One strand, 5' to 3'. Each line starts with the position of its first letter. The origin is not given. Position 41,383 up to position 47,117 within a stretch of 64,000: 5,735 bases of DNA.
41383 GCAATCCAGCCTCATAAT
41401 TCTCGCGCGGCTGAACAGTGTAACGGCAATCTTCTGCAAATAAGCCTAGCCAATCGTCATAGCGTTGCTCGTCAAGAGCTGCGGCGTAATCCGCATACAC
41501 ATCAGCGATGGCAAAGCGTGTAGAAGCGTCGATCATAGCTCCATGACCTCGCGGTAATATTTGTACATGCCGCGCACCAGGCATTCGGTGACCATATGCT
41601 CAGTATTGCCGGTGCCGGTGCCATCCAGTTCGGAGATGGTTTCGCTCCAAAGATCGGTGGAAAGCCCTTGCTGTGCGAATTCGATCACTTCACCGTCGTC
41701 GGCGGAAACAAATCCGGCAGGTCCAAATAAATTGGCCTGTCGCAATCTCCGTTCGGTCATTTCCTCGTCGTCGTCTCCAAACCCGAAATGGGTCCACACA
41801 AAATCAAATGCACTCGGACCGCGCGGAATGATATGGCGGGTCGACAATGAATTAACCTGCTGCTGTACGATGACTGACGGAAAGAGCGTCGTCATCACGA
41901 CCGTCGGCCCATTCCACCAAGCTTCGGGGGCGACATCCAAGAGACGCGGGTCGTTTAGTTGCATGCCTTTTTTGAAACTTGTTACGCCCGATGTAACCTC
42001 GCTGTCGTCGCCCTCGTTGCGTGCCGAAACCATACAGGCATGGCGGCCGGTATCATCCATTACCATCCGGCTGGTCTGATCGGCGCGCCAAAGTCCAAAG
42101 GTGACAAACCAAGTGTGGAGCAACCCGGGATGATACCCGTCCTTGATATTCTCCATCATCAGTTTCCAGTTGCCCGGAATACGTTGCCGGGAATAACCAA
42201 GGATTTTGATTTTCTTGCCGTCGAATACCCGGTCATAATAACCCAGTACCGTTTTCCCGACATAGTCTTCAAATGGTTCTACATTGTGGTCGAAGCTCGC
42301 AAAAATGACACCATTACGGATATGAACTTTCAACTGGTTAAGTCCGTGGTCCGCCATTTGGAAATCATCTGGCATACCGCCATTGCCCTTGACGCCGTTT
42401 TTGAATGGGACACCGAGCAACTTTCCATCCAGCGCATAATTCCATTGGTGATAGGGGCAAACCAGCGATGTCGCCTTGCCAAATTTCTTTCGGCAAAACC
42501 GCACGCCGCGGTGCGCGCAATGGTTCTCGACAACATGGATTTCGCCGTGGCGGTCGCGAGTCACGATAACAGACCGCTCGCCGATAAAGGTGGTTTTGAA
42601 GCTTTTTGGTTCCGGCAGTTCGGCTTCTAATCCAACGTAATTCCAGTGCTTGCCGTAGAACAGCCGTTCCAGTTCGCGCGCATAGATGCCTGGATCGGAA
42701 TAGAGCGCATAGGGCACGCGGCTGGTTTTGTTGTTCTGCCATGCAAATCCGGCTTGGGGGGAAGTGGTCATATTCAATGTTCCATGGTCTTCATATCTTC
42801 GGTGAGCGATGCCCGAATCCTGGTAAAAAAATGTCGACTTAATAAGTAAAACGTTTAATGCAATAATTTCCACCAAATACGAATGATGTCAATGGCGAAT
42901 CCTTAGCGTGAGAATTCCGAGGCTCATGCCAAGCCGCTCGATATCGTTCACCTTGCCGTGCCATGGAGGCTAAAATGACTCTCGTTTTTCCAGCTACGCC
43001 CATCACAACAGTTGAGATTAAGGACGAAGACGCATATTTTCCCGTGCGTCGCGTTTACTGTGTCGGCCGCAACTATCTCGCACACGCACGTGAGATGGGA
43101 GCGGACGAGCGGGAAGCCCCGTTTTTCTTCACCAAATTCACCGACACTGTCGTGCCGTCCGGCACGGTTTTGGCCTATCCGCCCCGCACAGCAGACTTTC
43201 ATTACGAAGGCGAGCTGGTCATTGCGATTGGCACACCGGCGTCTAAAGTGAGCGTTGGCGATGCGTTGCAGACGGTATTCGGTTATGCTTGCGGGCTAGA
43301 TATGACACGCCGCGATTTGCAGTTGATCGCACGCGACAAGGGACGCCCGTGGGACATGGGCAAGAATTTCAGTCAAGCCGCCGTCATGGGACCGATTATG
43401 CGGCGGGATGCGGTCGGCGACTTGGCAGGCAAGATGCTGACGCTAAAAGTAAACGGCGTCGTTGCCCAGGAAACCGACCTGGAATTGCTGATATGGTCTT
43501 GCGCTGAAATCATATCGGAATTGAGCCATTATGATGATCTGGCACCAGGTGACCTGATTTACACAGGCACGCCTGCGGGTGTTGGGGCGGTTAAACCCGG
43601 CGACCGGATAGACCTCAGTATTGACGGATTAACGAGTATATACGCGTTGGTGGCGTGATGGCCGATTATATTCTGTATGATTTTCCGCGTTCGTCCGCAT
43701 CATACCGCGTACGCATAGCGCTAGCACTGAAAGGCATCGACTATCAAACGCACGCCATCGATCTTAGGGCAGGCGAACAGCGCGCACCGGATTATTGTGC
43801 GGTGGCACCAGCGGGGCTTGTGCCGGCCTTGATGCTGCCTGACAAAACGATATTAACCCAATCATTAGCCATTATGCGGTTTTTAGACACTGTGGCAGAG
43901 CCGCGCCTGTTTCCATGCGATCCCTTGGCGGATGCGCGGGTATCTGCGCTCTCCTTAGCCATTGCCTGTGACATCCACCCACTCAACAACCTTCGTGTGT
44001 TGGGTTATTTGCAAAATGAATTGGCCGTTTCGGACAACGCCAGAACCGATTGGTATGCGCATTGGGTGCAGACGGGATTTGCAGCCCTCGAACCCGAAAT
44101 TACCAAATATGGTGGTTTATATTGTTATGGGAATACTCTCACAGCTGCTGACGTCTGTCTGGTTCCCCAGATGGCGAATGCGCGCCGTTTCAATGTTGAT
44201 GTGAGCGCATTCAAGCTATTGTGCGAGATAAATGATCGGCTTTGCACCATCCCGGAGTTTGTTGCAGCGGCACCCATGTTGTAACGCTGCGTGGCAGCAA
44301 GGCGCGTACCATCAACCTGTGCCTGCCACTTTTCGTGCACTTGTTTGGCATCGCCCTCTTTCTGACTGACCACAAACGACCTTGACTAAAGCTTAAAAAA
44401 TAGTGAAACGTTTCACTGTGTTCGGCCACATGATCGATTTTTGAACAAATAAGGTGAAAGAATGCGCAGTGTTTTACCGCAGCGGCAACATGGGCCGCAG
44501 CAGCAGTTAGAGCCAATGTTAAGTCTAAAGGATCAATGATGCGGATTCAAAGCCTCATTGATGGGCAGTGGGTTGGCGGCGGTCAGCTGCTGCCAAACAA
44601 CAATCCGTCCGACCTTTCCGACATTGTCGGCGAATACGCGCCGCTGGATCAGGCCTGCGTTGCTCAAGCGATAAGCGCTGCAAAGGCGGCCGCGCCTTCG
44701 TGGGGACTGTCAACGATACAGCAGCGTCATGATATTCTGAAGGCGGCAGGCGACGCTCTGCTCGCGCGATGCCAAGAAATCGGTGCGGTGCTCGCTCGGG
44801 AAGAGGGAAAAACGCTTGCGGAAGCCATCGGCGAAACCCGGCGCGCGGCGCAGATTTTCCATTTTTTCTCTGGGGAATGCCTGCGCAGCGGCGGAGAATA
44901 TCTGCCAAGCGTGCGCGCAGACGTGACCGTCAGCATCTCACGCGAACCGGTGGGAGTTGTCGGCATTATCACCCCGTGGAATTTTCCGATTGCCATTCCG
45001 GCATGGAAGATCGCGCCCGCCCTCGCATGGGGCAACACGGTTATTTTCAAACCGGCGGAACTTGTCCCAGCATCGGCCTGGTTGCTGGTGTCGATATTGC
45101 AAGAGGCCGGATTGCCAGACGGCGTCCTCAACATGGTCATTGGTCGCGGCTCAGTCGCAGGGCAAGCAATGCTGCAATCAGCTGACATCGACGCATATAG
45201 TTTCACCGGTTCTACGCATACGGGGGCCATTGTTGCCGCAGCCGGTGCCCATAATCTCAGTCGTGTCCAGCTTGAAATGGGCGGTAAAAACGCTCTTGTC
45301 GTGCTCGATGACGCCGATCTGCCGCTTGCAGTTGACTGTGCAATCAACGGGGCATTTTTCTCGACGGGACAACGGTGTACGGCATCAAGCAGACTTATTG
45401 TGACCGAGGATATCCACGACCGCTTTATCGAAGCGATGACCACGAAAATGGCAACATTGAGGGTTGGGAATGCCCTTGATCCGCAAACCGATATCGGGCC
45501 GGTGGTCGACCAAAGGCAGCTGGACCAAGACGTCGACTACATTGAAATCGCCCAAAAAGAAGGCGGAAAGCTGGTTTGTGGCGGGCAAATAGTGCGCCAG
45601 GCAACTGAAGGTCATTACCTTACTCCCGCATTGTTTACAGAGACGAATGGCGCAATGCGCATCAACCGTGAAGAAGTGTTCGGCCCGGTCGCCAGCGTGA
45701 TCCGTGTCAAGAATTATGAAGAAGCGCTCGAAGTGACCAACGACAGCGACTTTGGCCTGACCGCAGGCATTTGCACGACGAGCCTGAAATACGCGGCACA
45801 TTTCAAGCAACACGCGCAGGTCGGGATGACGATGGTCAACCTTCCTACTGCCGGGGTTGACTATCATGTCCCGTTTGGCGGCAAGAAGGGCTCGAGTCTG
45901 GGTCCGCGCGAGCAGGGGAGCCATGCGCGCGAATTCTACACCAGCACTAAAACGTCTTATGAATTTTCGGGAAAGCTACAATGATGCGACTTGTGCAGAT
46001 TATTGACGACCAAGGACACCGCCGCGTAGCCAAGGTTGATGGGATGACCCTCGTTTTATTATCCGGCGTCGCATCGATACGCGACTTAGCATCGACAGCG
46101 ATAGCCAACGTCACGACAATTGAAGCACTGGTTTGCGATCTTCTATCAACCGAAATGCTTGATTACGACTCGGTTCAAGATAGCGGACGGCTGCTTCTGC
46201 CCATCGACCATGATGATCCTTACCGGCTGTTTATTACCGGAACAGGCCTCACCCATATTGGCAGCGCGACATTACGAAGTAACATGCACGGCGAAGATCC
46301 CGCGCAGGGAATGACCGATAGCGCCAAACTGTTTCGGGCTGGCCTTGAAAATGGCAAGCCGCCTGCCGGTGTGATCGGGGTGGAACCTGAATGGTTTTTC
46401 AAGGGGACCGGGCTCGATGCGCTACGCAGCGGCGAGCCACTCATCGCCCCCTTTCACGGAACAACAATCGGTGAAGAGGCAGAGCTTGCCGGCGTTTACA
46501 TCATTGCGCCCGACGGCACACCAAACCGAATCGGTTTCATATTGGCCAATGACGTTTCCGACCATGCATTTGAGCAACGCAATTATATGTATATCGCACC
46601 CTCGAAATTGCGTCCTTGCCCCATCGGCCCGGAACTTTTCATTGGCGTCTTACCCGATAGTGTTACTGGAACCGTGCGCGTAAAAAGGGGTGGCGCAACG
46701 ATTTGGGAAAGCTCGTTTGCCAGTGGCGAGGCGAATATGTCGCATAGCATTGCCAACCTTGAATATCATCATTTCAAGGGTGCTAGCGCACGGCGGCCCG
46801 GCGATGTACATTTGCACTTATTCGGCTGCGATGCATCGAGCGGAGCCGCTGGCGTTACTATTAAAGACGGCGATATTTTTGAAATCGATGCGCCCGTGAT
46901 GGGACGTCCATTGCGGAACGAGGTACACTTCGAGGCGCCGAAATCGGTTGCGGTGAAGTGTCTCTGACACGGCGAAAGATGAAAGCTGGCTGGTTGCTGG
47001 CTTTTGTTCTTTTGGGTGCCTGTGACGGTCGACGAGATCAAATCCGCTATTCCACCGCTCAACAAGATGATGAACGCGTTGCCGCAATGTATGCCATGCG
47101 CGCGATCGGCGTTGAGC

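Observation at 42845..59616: Recurring 16-bp LacI-type palindrome links seven sites and at least six transcription units into one putative regulon of unknown substrate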

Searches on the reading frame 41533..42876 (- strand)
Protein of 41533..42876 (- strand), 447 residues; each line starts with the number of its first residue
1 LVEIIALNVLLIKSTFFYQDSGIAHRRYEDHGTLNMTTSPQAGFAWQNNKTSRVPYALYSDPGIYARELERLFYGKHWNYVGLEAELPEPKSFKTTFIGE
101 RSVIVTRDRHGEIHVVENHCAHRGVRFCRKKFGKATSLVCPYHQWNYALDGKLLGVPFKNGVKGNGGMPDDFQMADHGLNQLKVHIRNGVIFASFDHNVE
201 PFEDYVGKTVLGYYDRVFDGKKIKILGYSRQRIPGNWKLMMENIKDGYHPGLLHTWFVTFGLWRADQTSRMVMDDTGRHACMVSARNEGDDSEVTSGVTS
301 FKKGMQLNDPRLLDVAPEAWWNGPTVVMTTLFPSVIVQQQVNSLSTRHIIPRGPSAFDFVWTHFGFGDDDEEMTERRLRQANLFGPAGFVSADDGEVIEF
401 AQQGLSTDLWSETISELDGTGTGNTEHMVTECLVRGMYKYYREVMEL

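Call 6: search_protein_families(library=pfam, proteins=[window:41533-42876:-])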
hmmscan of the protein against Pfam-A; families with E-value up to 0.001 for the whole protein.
window:41533-42876:- (447 aa): 2 families
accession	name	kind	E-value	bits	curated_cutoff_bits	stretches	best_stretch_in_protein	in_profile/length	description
PF00848.25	Ring_hydroxyl_A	-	1.6e-17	64.6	24.9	1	232-446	13-207/208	Ring hydroxylating alpha subunit (catalytic domain)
PF00355.32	Rieske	-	3.2e-17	62.6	20.3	1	77-161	1-83/88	Rieske [2Fe-2S] domain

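Call 21: search_protein_families(library=ncbifam, proteins=[window:41533-42876:-], max_evalue=0.00001)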
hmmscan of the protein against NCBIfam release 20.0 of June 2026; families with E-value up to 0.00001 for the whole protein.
window:41533-42876:- (447 aa): 6 families
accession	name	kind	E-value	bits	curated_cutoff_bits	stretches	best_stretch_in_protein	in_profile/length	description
NF041684.1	ant_diox_AndAc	equivalog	2.4e-117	392.1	750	1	44-446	13-417/418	anthranilate 1,2-dioxygenase large subunit AndAc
NF058607.1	GlBtMonoOxGbcA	equivalog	6.3e-42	143.5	670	1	41-254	20-222/420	glycine betaine monooxygenase oxygenase subunit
NF042946.1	3PPDioc_HcaE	equivalog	2e-37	129.3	830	1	49-258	11-218/450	3-phenylpropionate/cinnamic acid dioxygenase subunit alpha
TIGR03228.1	anthran_1_2_A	equivalog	7.9e-35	120.4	671.9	1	52-305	14-260/438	anthranilate 1,2-dioxygenase large subunit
TIGR03229.1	benzo_1_2_benA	equivalog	1.9e-33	116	780.95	1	52-260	14-221/433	benzoate 1,2-dioxygenase large subunit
NF052579.1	BetMthstMoxSdmAMthl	equivalog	9e-11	41.3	600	1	75-169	15-106/351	4beta-methylsterol monooxygenase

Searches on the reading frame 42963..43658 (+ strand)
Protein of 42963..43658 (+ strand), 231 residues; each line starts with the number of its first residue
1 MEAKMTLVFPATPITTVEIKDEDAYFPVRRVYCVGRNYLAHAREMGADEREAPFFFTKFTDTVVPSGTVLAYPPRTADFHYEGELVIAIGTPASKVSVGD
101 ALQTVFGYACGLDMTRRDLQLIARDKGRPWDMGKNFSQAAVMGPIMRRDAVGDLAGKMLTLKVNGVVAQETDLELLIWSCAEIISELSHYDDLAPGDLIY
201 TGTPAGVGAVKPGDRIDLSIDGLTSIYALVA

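Call 6: search_protein_families(library=pfam, proteins=[window:42963-43658:+])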
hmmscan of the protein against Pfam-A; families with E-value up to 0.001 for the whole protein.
window:42963-43658:+ (231 aa): 1 family
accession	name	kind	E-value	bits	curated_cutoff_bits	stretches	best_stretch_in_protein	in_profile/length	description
PF01557.24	FAA_hydrolase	-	6.3e-54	183.3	23.9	1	31-227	2-210/214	Fumarylacetoacetate (FAA) hydrolase C-terminal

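Call 21: search_protein_families(library=ncbifam, proteins=[window:42963-43658:+], max_evalue=0.00001)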
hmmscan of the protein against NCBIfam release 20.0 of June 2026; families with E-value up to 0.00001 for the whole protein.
window:42963-43658:+ (231 aa): 6 families
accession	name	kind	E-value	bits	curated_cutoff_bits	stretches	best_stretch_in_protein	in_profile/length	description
NF007967.0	PRK10691.1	equivalog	1.2e-36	126.2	201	1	26-223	14-212/219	fumarylacetoacetate hydrolase family protein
TIGR02303.1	HpaG-C-term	equivalog_domain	4.1e-34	118.1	276.4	1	29-226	43-238/245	4-hydroxyphenylacetate degradation bifunctional isomerase/decarboxylase, C-terminal subunit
NF053535.1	DhyDRhmHlse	equivalog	3e-27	95.7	500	1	29-219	71-267/284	2,4-didehydro-3-deoxy-L-rhamnonate hydrolase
NF011750.0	PRK15203.1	equivalog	5.6e-25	88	811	1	30-225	224-417/429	4-hydroxyphenylacetate degradation bifunctional isomerase/decarboxylase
NF009399.0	PRK12764.1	equivalog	8.4e-25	87.7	444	1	16-223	9-212/501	fumarylacetoacetate hydrolase family protein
TIGR02305.1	HpaG-N-term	equivalog_domain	2e-19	69.9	228.65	1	52-226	32-201/205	4-hydroxyphenylacetate degradation bifunctional isomerase/decarboxylase, N-terminal subunit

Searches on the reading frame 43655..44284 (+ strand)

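Call 6: search_protein_families(library=pfam, proteins=[window:43655-44284:+])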
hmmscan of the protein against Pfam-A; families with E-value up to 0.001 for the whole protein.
window:43655-44284:+ (209 aa): 3 families
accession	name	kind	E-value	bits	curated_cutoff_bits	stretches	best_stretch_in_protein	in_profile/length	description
PF13409.12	GST_N_2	-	1.3e-16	61.4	25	1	13-79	2-69/70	Glutathione S-transferase, N-terminal domain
PF02798.26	GST_N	-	2.1e-15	57.2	20.9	1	4-78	2-75/76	Glutathione S-transferase, N-terminal domain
PF13417.12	GST_N_3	-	8.7e-13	48.9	22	1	7-81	1-71/75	Glutathione S-transferase, N-terminal domain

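Call 21: search_protein_families(library=ncbifam, proteins=[window:43655-44284:+], max_evalue=0.00001)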
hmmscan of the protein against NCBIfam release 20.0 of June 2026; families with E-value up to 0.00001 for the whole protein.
window:43655-44284:+ (209 aa): 4 families
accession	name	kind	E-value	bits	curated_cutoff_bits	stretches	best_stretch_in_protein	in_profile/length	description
TIGR01262.1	maiA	equivalog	1.7e-69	233.7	171.05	1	6-207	1-204/211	maleylacetoacetate isomerase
NF007831.0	PRK10542.1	equivalog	1.5e-10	41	198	1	15-86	10-83/201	glutathione transferase GstA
NF011693.0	PRK15113.1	equivalog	1.3e-09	38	150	1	19-115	22-121/214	glutathione transferase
NF050814.1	FtsZBindFzlA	equivalog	6.4e-07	29.3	300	1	1-94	1-95/228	FtsZ-binding protein FzlA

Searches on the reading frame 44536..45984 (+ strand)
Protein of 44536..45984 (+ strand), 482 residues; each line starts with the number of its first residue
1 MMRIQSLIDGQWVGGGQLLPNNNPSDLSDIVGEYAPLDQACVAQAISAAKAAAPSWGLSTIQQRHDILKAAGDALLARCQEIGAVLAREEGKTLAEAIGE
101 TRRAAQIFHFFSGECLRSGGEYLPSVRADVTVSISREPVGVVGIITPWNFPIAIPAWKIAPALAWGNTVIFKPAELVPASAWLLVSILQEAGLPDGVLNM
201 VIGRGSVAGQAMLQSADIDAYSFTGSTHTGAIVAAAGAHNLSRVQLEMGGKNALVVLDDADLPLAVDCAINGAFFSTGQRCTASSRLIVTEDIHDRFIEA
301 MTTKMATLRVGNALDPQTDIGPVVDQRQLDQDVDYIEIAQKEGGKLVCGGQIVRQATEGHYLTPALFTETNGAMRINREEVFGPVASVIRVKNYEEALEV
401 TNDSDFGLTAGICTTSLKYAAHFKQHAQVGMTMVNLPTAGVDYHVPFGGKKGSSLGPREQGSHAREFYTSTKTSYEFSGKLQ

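Call 6: search_protein_families(library=pfam, proteins=[window:44536-45984:+])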
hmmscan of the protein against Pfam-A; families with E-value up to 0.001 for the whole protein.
window:44536-45984:+ (482 aa): 1 family
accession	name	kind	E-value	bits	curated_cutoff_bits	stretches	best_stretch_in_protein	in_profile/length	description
PF00171.27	Aldedh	-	7.1e-157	523.1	23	1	19-473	9-460/461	Aldehyde dehydrogenase family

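Call 21: search_protein_families(library=ncbifam, proteins=[window:44536-45984:+], max_evalue=0.00001)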
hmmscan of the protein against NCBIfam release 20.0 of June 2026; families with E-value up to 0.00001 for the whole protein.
window:44536-45984:+ (482 aa): 43 families (the best 25 are shown)
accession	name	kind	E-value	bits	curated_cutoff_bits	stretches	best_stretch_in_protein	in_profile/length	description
NF052305.1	DioxValDhHalo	equivalog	8.3e-150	499.8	750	1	5-476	6-481/483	2,5-dioxovalerate dehydrogenase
NF042993.1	AlphKGSA_gudD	equivalog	9.7e-149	496.2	770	1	4-474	4-478/481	alpha-ketoglutaric semialdehyde dehydrogenase GucD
TIGR02299.1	HpaE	equivalog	4.3e-125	418.1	638.35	1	4-473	1-473/488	5-carboxymethyl-2-hydroxymuconate semialdehyde dehydrogenase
TIGR01804.1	BADH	equivalog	2.3e-120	402.3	668.6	1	8-472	2-467/467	betaine-aldehyde dehydrogenase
NF009725.0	PRK13252.1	equivalog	3.3e-112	375.4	593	1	8-475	11-478/488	betaine-aldehyde dehydrogenase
NF010000.0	PRK13473.1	subfamily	2.4e-104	349.6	615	1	3-456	2-453/475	aminobutyraldehyde dehydrogenase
NF002852.0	PRK03137.1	subfamily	5.6e-103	345.4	648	1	7-454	40-490/514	L-glutamate gamma-semialdehyde dehydrogenase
TIGR01780.1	SSADH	subfamily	1.4e-101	340.6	646.35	1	29-472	8-448/448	succinate-semialdehyde dehydrogenase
TIGR03216.1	OH_muco_semi_DH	equivalog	1.4e-100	337.2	693.25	1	4-472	1-475/481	2-hydroxymuconic semialdehyde dehydrogenase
TIGR01237.1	D1pyr5carbox2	equivalog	1.8e-96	324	659.65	1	6-461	35-494/511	L-glutamate gamma-semialdehyde dehydrogenase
NF045735.1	PaDhStyDPseudo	equivalog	1.5e-95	320.7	850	1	3-473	2-478/483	phenylacetaldehyde dehydrogenase StyD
NF040648.1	lactal_redase_Meth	equivalog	4.2e-94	316.2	650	1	7-460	2-446/463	lactaldehyde dehydrogenase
NF006916.0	PRK09407.1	equivalog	8.5e-94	315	521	1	31-473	47-489/526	succinic semialdehyde dehydrogenase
NF045736.1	PaDhStyDRhodo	equivalog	2.5e-93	313.2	800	1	5-462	4-463/479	phenylacetaldehyde dehydrogenase StyD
NF050026.1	AcaldDHExaC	equivalog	3.7e-91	306.2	900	1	3-473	15-490/503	acetaldehyde dehydrogenase ExaC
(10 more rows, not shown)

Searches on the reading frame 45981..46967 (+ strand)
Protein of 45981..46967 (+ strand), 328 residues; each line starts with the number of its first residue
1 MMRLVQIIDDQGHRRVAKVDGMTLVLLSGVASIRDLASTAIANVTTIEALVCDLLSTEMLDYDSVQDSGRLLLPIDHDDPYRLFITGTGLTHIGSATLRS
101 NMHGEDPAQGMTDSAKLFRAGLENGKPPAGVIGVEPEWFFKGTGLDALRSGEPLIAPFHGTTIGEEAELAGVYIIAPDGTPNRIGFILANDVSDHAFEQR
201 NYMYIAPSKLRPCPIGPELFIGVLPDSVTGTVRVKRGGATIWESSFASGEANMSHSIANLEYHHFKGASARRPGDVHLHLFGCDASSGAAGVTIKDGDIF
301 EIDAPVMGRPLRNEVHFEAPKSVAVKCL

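Call 6: search_protein_families(library=pfam, proteins=[window:45981-46967:+])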
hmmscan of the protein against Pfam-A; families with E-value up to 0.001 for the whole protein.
window:45981-46967:+ (328 aa): 0 families

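Call 21: search_protein_families(library=ncbifam, proteins=[window:45981-46967:+], max_evalue=0.00001)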
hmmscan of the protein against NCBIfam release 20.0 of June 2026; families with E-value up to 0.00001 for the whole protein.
window:45981-46967:+ (328 aa): 1 family
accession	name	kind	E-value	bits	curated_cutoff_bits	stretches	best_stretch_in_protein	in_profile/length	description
NF040903.1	GguC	equivalog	4.2e-125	417.1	340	1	2-328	1-329/329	AraD1 family protein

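Call 23: search_solved_structures(query=window:45981-46967:+, max_evalue=0.01)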
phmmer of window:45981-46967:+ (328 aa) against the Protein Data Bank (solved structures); distinct sequences matched with E-value up to 0.01: 0.
